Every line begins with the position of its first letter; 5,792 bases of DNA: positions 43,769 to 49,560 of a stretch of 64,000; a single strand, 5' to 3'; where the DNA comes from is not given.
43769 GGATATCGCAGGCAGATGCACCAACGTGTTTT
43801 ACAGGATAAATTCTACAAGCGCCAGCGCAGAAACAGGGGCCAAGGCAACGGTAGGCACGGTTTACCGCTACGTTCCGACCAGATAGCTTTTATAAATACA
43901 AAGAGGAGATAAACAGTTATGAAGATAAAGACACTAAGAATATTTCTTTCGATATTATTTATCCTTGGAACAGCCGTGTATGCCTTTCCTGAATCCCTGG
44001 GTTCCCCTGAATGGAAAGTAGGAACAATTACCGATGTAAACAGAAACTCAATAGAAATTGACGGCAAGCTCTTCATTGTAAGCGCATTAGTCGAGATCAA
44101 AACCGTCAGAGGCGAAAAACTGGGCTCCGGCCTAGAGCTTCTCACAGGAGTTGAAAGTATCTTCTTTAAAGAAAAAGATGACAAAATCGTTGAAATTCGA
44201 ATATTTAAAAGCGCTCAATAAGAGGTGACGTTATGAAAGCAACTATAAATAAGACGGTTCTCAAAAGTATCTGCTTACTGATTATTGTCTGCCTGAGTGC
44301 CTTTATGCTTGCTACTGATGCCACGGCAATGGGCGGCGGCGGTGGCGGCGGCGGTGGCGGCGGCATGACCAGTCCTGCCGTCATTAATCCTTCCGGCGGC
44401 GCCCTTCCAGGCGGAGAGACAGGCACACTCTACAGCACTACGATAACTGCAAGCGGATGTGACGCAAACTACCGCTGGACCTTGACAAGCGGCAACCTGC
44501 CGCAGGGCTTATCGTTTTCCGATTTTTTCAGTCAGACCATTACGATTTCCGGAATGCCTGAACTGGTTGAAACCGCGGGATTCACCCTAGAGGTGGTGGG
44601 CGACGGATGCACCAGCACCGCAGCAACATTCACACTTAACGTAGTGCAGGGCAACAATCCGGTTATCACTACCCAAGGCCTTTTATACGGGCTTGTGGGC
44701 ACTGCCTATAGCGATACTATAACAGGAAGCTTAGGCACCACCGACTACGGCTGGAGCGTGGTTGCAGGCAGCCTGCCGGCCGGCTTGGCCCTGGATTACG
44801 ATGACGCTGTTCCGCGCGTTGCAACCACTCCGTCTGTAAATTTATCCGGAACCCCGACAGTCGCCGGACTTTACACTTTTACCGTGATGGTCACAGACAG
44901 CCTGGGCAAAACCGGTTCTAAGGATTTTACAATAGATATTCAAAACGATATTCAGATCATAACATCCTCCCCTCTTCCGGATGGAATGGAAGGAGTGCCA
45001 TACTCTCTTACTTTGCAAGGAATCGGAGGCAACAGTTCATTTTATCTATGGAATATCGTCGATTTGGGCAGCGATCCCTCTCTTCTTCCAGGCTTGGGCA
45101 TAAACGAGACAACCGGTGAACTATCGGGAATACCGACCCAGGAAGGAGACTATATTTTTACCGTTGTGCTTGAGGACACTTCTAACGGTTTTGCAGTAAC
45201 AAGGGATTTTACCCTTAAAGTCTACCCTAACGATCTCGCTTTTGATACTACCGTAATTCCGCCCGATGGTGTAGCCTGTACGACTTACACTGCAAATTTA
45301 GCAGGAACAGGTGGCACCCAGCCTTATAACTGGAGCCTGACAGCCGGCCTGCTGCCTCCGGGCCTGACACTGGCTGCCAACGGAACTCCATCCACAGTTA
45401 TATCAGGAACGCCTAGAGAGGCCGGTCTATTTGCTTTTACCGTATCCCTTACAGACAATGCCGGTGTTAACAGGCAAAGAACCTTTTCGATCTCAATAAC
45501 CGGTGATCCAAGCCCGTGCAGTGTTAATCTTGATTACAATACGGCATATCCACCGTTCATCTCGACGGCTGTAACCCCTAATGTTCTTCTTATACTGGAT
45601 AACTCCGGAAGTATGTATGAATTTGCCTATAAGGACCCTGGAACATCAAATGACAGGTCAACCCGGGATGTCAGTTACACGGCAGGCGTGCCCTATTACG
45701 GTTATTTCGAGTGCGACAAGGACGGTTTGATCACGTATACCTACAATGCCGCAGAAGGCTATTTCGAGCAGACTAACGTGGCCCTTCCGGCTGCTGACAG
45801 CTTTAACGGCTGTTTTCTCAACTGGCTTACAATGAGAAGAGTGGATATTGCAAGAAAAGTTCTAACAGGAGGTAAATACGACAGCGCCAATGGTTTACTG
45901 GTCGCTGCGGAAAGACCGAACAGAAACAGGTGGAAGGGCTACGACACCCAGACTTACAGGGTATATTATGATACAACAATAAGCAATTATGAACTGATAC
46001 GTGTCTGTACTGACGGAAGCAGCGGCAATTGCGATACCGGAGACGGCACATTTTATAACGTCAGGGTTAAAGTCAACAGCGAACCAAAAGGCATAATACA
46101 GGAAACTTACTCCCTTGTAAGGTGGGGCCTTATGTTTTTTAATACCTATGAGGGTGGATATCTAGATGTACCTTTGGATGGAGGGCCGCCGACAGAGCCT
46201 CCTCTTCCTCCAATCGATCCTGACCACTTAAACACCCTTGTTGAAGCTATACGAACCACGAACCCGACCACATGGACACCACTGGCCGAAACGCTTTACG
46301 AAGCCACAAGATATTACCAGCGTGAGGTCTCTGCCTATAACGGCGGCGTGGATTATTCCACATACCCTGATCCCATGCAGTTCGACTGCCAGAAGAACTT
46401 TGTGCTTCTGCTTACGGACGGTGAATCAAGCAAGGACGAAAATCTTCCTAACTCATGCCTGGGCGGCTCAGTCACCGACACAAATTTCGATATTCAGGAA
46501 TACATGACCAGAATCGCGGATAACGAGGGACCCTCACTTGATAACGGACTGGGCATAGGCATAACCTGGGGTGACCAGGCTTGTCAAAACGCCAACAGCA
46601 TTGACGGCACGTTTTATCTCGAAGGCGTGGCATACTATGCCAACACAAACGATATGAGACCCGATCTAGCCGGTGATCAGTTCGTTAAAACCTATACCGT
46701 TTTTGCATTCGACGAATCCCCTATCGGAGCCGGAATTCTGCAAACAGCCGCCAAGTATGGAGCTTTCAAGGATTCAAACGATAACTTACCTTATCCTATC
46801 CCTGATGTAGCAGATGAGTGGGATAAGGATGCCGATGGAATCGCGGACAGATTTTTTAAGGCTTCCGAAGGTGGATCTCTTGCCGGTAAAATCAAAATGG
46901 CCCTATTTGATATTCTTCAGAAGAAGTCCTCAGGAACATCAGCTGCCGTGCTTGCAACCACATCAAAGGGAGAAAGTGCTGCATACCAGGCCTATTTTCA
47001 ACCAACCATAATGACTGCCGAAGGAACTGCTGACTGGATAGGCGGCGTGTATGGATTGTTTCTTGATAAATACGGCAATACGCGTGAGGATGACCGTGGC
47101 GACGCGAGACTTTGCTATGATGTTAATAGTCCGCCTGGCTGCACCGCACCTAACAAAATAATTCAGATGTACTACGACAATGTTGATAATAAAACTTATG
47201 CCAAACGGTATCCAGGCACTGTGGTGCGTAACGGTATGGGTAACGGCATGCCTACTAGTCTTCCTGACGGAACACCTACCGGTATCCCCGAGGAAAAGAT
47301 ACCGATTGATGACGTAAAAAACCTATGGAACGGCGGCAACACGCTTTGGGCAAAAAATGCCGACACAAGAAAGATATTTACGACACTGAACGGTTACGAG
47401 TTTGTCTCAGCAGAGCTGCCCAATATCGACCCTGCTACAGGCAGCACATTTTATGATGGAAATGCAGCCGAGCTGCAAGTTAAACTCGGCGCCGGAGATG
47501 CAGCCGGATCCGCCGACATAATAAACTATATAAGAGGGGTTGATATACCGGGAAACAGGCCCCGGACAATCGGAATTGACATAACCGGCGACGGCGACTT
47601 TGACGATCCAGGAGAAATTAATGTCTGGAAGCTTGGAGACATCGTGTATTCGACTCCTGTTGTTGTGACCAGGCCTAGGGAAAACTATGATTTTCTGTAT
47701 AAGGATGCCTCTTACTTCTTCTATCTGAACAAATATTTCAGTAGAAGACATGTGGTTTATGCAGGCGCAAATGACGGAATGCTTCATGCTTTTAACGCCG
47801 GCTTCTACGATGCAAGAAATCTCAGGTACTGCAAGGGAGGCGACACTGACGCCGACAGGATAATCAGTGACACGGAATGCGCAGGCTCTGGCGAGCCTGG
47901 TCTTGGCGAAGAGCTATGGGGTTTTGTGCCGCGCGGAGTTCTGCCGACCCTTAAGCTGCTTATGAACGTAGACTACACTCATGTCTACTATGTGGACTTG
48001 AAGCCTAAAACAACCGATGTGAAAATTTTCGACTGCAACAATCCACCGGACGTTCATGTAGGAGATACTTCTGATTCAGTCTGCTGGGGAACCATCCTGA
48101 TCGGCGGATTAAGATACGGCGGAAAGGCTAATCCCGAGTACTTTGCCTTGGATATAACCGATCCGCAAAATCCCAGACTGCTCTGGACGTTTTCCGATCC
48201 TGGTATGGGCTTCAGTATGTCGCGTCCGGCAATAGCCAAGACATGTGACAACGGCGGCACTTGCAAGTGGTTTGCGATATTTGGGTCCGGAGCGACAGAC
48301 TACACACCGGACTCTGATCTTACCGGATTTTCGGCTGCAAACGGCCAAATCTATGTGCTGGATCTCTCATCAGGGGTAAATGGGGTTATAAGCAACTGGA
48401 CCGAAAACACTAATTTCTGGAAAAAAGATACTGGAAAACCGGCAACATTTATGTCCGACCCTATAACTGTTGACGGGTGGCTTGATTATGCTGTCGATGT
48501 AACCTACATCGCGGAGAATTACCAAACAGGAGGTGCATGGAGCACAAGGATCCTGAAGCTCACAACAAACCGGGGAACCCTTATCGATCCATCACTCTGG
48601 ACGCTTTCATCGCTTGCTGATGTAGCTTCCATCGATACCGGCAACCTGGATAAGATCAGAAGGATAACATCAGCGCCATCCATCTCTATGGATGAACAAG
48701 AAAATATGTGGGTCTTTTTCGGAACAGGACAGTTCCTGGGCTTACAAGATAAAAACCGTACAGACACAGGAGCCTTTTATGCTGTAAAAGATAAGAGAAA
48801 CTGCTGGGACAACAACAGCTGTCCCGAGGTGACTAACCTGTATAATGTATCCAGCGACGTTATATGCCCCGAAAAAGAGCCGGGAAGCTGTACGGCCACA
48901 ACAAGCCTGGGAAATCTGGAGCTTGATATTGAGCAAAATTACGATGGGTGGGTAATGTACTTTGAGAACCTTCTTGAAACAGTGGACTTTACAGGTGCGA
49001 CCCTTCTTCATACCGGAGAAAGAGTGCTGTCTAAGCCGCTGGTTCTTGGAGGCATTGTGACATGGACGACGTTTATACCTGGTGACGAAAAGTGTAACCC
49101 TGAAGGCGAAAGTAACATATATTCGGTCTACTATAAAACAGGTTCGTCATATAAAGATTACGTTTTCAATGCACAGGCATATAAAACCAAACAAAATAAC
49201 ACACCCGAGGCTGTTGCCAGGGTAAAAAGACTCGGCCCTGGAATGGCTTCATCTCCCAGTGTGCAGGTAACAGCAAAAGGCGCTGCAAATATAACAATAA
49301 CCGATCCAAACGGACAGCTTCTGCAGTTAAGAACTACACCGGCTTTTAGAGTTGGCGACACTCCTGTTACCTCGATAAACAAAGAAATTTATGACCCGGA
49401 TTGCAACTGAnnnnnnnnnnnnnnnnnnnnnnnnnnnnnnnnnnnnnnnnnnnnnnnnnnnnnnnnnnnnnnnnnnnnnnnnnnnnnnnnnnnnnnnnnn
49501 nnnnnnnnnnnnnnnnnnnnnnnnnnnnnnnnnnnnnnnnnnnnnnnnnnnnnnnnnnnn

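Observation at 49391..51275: Cadherin-like lipoprotein and a PAPS-type sulfotransferase appended to the pilY1 operon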

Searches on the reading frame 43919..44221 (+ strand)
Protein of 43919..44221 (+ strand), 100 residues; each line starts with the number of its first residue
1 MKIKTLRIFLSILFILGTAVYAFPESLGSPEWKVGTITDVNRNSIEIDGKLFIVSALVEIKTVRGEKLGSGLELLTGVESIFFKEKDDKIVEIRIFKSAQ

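Call 3: search_protein_families(library=pfam, proteins=[window:43919-44221:+], max_evalue=0.01)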
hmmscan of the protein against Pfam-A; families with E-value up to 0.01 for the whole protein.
window:43919-44221:+ (100 aa): 0 families

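Call 4: search_protein_families(library=ncbifam, proteins=[window:43919-44221:+], max_evalue=0.01)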
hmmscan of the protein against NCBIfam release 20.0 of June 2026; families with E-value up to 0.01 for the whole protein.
window:43919-44221:+ (100 aa): 0 families

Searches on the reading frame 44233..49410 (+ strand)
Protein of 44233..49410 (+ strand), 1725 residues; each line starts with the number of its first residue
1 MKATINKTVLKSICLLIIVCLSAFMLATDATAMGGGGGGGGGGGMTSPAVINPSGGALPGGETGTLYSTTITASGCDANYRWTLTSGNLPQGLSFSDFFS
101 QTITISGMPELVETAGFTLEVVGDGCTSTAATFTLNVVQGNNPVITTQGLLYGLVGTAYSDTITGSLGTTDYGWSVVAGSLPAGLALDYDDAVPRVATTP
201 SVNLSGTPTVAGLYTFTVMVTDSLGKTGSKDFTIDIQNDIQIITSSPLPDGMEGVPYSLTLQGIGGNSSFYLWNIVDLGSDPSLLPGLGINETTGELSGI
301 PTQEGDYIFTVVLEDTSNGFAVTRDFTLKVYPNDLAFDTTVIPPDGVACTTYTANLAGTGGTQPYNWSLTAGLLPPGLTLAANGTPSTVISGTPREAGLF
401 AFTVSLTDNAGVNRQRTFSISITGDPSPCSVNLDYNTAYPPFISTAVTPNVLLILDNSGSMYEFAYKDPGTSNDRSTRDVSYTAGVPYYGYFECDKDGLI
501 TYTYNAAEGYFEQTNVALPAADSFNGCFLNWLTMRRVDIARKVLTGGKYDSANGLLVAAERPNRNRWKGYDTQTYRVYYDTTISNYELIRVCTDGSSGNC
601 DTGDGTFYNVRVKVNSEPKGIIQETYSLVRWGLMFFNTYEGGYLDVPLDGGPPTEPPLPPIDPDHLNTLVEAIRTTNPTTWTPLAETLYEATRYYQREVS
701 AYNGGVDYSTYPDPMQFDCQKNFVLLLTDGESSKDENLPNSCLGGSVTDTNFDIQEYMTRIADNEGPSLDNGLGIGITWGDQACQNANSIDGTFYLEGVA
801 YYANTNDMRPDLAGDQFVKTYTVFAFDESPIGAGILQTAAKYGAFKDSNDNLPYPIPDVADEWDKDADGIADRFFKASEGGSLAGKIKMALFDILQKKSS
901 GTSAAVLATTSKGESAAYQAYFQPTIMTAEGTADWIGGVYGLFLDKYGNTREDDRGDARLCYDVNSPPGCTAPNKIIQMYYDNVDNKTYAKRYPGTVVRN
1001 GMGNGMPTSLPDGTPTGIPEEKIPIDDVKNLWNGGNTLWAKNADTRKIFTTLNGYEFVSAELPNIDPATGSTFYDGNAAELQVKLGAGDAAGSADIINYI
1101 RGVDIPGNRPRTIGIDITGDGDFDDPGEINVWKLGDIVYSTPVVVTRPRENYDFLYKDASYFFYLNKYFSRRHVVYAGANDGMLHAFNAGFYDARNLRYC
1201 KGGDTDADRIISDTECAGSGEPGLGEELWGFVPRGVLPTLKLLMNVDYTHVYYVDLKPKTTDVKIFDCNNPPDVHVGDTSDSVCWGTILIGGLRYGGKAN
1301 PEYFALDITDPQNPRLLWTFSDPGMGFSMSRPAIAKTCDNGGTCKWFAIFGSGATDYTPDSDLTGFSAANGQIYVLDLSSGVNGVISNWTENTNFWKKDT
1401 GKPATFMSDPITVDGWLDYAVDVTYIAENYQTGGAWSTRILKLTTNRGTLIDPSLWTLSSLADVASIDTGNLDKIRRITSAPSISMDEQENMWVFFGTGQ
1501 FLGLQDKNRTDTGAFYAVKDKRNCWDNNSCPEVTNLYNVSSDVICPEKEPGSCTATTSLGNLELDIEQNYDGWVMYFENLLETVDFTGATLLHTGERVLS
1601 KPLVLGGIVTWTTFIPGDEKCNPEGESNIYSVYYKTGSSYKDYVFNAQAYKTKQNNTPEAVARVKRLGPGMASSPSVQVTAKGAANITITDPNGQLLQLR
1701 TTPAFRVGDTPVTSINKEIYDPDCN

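Call 3: search_protein_families(library=pfam, proteins=[window:44233-49410:+], max_evalue=0.01)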
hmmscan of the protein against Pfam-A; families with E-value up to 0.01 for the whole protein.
window:44233-49410:+ (1725 aa): 4 families
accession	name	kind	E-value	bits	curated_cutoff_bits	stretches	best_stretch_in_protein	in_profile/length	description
PF05345.18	He_PIG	-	2.3e-28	98.9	24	4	352-423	26-96/96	Putative Ig domain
PF22352.2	K319L-like_PKD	-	1.2e-13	51.3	27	1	195-234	45-82/84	K319L-like, PKD domain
PF05567.17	T4P_PilY1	-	1.3e-13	51.1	28.1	2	1284-1520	127-374/411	PilY1 beta-propeller domain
PF24908.1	Ig_SIBA-E_2nd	-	0.0001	22.8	27.8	0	286-339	45-97/117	Integrin beta-like protein A-E, second Ig-like domain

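Call 4: search_protein_families(library=ncbifam, proteins=[window:44233-49410:+], max_evalue=0.01)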
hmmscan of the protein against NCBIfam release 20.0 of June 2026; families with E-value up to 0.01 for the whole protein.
window:44233-49410:+ (1725 aa): 0 families
